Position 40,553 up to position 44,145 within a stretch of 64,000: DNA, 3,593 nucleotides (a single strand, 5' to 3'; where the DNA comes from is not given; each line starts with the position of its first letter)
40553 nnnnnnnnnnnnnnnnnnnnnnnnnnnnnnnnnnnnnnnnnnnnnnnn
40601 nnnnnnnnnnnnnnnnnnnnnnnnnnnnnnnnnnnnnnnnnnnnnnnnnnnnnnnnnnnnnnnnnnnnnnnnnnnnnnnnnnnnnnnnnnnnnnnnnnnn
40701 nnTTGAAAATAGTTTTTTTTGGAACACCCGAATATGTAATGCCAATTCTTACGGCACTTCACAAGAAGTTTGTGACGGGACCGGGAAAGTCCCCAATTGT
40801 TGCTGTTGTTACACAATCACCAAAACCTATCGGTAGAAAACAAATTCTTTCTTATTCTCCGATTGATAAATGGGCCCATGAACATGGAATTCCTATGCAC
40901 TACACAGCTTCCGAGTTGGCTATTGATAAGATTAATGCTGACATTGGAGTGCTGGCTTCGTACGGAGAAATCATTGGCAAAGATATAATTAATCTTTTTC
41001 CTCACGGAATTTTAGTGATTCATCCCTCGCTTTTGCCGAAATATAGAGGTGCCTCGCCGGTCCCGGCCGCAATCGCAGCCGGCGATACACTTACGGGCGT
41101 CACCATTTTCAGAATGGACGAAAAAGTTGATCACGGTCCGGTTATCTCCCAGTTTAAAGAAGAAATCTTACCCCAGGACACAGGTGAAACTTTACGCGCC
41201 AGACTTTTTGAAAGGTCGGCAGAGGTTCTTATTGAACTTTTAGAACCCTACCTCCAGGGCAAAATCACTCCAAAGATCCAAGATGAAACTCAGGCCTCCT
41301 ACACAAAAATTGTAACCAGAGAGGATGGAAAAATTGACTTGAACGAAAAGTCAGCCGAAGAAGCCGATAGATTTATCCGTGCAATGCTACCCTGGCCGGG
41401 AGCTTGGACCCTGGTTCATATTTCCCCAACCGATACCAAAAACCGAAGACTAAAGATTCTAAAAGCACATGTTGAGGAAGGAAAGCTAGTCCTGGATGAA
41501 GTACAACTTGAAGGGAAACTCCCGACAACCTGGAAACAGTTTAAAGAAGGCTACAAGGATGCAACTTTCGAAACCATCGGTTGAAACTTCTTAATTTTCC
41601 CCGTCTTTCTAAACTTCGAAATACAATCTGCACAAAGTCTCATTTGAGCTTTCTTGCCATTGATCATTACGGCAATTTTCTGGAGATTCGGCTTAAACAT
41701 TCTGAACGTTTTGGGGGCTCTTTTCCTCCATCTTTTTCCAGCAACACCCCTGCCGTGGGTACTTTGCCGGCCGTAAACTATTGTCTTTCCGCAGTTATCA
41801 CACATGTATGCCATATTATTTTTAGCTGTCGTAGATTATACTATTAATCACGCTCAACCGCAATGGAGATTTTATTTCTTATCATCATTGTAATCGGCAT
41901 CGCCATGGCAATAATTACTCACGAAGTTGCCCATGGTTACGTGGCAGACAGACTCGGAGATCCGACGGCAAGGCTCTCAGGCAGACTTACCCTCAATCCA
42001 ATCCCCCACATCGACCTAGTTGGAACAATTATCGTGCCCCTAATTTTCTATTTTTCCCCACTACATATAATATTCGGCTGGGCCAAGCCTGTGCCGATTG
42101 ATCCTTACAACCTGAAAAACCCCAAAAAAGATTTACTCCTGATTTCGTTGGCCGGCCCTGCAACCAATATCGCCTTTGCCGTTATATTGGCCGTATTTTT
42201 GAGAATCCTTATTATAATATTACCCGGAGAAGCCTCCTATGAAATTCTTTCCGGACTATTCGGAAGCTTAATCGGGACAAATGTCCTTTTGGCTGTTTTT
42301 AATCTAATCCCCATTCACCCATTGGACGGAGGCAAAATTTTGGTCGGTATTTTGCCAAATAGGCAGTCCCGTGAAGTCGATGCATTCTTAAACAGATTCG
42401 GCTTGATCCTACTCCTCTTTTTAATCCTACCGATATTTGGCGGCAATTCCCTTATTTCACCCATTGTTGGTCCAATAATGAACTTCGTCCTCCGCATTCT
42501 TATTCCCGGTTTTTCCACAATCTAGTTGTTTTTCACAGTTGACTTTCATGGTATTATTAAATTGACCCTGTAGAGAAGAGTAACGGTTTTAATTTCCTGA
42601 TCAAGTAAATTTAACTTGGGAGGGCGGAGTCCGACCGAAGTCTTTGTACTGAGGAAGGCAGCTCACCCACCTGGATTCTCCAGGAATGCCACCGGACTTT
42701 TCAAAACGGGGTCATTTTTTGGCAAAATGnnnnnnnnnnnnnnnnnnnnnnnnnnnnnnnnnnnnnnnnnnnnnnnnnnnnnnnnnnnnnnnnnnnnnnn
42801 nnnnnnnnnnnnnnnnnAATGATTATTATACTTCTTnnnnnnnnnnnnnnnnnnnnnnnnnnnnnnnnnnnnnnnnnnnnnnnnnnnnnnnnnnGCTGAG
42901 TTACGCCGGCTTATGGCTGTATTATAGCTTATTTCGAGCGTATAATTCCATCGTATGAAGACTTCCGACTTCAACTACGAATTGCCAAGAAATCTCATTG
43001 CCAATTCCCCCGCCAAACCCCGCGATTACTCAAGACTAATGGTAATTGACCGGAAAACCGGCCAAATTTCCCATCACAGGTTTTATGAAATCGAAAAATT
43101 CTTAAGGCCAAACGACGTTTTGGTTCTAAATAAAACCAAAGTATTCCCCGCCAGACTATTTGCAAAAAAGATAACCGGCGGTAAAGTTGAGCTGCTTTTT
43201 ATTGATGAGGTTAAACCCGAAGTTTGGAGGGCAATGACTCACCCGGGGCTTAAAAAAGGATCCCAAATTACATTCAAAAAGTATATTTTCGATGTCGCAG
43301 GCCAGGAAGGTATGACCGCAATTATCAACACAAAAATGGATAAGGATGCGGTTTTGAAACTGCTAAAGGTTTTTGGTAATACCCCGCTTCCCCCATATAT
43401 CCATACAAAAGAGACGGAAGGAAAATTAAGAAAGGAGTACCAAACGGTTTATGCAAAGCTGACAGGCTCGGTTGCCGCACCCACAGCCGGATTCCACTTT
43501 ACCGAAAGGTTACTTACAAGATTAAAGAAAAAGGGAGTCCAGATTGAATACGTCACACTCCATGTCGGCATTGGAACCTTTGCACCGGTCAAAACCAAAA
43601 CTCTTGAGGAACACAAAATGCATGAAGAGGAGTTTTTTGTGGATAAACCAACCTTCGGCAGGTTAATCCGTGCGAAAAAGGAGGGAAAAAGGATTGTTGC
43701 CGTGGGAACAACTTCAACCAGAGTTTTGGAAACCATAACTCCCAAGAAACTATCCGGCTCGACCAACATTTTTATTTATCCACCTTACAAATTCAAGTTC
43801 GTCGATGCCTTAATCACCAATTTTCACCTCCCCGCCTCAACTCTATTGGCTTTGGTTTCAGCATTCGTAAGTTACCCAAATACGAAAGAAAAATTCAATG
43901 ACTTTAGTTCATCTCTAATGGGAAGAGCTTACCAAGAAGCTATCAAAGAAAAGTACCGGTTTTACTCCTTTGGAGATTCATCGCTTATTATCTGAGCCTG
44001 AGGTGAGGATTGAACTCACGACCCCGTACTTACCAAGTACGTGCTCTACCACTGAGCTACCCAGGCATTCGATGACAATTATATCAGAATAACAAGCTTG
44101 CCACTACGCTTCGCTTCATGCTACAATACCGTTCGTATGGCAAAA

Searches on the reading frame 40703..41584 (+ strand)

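Call 42: search_protein_families(library=pfam, proteins=[window:40703-41584:+], max_evalue=0.0001)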
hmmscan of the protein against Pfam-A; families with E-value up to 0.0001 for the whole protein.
window:40703-41584:+ (293 aa): 2 families
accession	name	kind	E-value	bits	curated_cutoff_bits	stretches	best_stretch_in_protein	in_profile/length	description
PF00551.24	Formyl_trans_N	-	2.7e-39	135.2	26.1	1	1-179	1-180/181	Formyl transferase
PF02911.23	Formyl_trans_C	-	2.4e-11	44.1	21.1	1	205-260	3-50/100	Formyl transferase, C-terminal domain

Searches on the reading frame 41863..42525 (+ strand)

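Call 42: search_protein_families(library=pfam, proteins=[window:41863-42525:+], max_evalue=0.0001)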
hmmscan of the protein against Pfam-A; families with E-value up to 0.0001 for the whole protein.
window:41863-42525:+ (220 aa): 1 family
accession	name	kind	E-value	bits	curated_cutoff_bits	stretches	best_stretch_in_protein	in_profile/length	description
PF02163.28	Peptidase_M50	-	3.9e-15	56.2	27.2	1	122-187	152-221/221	Peptidase family M50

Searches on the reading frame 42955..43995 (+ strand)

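Call 46: search_protein_families(library=pfam, proteins=[window:42955-43995:+], max_evalue=0.0001)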
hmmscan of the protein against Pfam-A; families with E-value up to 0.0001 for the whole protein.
window:42955-43995:+ (346 aa): 1 family
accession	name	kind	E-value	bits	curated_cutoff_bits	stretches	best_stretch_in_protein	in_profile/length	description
PF02547.20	Queuosine_synth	-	2.3e-118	395.5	25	1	3-345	1-322/322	Queuosine biosynthesis protein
